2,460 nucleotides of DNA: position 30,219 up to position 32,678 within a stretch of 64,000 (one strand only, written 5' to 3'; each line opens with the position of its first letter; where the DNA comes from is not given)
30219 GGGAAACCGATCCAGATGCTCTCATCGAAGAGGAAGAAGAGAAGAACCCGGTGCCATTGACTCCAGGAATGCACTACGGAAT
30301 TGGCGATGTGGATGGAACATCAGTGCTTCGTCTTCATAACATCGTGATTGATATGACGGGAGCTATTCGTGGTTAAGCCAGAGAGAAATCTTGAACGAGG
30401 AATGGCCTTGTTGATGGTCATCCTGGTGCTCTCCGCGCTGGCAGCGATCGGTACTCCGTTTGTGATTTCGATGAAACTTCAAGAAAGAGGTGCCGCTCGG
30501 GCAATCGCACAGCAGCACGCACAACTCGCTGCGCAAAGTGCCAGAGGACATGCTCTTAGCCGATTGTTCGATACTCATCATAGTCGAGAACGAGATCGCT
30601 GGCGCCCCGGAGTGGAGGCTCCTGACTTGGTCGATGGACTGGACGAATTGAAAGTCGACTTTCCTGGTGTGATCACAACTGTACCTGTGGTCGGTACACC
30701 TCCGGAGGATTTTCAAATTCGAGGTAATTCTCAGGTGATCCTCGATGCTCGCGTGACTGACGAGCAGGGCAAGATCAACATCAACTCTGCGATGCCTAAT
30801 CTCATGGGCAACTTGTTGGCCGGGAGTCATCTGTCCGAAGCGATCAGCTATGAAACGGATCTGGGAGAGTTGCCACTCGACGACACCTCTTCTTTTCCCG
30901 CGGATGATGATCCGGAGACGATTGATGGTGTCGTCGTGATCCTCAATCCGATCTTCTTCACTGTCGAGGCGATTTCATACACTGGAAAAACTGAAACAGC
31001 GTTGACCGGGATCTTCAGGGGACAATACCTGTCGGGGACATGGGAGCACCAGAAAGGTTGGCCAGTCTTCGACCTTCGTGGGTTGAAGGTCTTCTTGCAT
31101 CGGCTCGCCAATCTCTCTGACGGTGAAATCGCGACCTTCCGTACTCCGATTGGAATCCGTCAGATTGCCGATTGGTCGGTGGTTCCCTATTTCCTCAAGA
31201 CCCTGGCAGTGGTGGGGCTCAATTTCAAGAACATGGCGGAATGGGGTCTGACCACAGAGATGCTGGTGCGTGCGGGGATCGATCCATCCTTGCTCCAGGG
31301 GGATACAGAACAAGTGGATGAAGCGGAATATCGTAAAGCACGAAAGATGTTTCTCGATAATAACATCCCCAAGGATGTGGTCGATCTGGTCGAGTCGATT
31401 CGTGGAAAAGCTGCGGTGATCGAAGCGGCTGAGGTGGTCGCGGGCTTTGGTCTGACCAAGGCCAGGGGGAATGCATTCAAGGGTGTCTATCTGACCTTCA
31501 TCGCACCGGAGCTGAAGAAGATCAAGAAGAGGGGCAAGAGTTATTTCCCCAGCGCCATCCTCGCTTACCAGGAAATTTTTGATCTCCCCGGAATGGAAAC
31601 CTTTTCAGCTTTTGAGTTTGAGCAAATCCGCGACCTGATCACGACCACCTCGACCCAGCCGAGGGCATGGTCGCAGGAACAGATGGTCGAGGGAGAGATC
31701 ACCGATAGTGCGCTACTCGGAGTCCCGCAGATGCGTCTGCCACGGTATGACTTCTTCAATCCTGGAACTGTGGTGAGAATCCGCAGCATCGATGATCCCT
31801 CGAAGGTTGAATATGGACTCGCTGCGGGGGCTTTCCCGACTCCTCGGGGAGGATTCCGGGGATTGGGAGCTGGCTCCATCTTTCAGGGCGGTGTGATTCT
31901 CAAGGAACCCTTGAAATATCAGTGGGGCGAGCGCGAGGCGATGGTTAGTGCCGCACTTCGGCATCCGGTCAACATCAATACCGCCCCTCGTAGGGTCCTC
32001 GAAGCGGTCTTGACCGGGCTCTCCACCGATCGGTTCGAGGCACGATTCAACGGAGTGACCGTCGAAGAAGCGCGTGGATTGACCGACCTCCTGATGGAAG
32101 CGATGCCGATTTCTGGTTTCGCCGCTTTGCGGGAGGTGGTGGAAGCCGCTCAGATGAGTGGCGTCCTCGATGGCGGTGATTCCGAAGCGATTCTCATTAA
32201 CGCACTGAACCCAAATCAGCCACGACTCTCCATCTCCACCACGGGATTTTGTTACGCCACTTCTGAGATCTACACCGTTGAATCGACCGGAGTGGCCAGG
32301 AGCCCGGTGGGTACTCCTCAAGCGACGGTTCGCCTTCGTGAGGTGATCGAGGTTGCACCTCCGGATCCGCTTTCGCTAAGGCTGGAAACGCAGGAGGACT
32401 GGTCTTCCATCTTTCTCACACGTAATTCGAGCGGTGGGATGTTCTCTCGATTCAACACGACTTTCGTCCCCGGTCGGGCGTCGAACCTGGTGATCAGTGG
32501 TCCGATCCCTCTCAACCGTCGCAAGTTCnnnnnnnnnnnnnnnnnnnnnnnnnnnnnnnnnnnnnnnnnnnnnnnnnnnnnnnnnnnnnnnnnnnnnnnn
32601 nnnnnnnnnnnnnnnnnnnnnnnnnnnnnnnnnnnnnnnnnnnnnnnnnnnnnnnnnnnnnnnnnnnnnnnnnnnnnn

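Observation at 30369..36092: A 1907-aa GspK-like minor pseudopilin, about six times canonical size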

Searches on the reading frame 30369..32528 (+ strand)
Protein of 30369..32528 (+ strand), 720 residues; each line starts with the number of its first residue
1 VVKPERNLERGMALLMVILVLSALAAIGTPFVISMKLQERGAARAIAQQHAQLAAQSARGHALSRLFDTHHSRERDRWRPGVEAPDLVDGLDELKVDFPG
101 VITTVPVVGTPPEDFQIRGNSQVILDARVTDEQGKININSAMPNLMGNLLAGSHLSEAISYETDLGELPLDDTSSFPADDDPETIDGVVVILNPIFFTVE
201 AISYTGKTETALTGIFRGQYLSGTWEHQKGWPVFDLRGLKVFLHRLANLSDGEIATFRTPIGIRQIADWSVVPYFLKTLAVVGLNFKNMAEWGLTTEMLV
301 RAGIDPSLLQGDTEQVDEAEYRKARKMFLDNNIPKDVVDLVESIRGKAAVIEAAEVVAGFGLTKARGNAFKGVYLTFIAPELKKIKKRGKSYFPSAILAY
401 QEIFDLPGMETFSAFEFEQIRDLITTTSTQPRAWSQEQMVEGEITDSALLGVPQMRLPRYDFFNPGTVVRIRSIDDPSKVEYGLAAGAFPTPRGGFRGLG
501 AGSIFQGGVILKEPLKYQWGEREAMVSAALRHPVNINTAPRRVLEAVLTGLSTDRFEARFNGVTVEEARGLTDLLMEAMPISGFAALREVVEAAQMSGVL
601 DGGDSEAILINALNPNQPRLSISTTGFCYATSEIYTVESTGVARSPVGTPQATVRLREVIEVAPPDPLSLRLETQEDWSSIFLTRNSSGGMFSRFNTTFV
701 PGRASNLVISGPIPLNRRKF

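Call 30: predict_structure(alignment_id=A2)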
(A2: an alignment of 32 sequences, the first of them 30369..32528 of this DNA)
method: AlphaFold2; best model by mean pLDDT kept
length: 720 residues; sequences in the alignment: 32
mean_pLDDT: 80.9   pTM: 0.78
mean pLDDT of the five models: 80.9, 79.2, 77.9, 77.9, 76.1
residues with pLDDT >= 90: 248; 70-90: 359; 50-70: 49; < 50: 64
segments of 3 or more residues with pLDDT < 50: 1-7, 493-505, 678-720
pLDDT, mean of each block of 10 residues (from residue 1): 44 81 88 88 90 92 90 79 80 86 72 71 84 96 94 92 84 92 91 84 94 92 88 94 85 86 88 84 78 85 79 71 87 81 72 71 73 76 80 88 86 91 92 85 69 80 89 89 84 42 56 82 89 95 96 80 93 96 91 94 89 89 92 91 86 93 70 50 41 40 33 40
secondary structure, 60 per line:
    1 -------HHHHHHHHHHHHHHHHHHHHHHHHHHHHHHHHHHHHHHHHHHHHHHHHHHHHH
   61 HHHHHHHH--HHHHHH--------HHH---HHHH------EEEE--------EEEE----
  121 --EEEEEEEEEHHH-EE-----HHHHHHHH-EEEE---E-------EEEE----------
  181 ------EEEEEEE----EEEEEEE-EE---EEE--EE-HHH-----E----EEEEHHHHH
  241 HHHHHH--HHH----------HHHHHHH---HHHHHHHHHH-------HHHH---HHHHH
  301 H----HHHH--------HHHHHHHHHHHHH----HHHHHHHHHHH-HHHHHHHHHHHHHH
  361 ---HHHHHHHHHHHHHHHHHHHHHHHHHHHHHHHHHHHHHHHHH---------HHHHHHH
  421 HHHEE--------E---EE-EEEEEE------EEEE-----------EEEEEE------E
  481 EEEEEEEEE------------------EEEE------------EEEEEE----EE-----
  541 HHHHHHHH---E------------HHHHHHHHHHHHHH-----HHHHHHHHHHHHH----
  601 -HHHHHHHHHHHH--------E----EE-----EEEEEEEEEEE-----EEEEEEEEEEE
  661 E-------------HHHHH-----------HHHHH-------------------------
elements in order (helices of 4 or more, strands of 3 or more residues): H8-68 H71-76 H91-94 E101-104 E113-116 E123-131 H143-150 E152-155 E167-170 E187-193 E198-204 E211-213 E232-235 H236-246 H262-268 H272-281 H289-292 H296-301 H306-309 H318-330 H335-345 H347-360 H364-404 H414-423 E441-446 E453-456 E468-473 E480-489 E508-511 E524-529 H541-548 H565-578 H584-596 H602-613 E634-644 E650-661 H675-679 H691-695

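Call 33: fold_search(model_id=the predicted structure, library=pdb)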
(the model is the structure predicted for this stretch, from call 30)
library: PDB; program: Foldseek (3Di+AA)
matches with E <= 10: 163; with E <= 0.001: 0
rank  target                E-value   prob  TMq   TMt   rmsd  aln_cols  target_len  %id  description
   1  8u7y_A                3.3e-03  0.44  0.10  0.12  27.1       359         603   11  Structural Basis of Human NOX5 Activation (released 2024-04-24)
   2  6wxv_A                1.5e-02  0.20  0.10  0.07  24.9       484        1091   11  CryoEM structure of mouse DUOX1-DUOXA1 complex in the presence of NADPH (released 2020-09-02)
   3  5w75_A                1.7e-02  0.72  0.09  0.16  18.3       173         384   13  Crystal Structure of Reconstructed Bacterial Elongation Factor Node 168 (released 2018-04-25)
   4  8qta                  2.7e-02  0.16  0.09  0.14  19.6       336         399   10  Cryo-EM structure of Streptococcus pneumoniae NADPH oxidase F397A mutant in complex with NADPH (released 2024-07-24)
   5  8qt6                  3.2e-02  0.18  0.08  0.14  19.8       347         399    9  Cryo-EM structure of Streptococcus pneumoniae NADPH oxidase (released 2024-07-24)
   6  6wxr_A                3.2e-02  0.18  0.09  0.06  24.3       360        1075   12  CryoEM structure of mouse DUOX1-DUOXA1 complex in the absence of NADPH (released 2020-09-02)
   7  4tko                  4.4e-02  0.08  0.07  0.13  44.4       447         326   11  Structure of the periplasmic adaptor protein EmrA (released 2014-07-09)
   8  8zal_A                8.4e-02  0.09  0.07  0.14  35.1       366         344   14  EmrAB-TolC MFS-type tripartite multidrug efflux pump EA (released 2025-04-30)
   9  7d3e_A                8.8e-02  0.18  0.10  0.06  22.3       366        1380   10  Cryo-EM structure of human DUOX1-DUOXA1 in low-calcium state (released 2020-12-09)
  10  9qgy_G                1.0e-01  0.15  0.07  0.14  31.8       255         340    9  Structure of the YbjP lipoprotein bound to the MacAB-TolC tripartite efflux pump (released 2026-03-25)
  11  8qq7                  1.1e-01  0.14  0.09  0.14  21.6       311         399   10  Structure of SpNOX: a Bacterial NADPH oxidase (released 2024-05-08)
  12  4v5g_AZ               1.4e-01  0.44  0.09  0.17  14.8       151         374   14  The crystal structure of the 70S ribosome bound to EF-Tu and tRNA (released 2014-07-09)
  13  9io5_C                1.4e-01  0.33  0.09  0.12  29.2       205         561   13  Cryo-EM structure of G1-ATPase dimer from Mycoplasma mobile gliding machinery (released 2025-03-12)
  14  8zar_C                1.6e-01  0.07  0.07  0.14  34.8       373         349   14  EmrAB-TolC MFS-type tripartite multidrug efflux pump FA (released 2025-04-30)
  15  8zar_B                1.9e-01  0.05  0.07  0.14  35.8       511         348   11  EmrAB-TolC MFS-type tripartite multidrug efflux pump FA (released 2025-04-30)
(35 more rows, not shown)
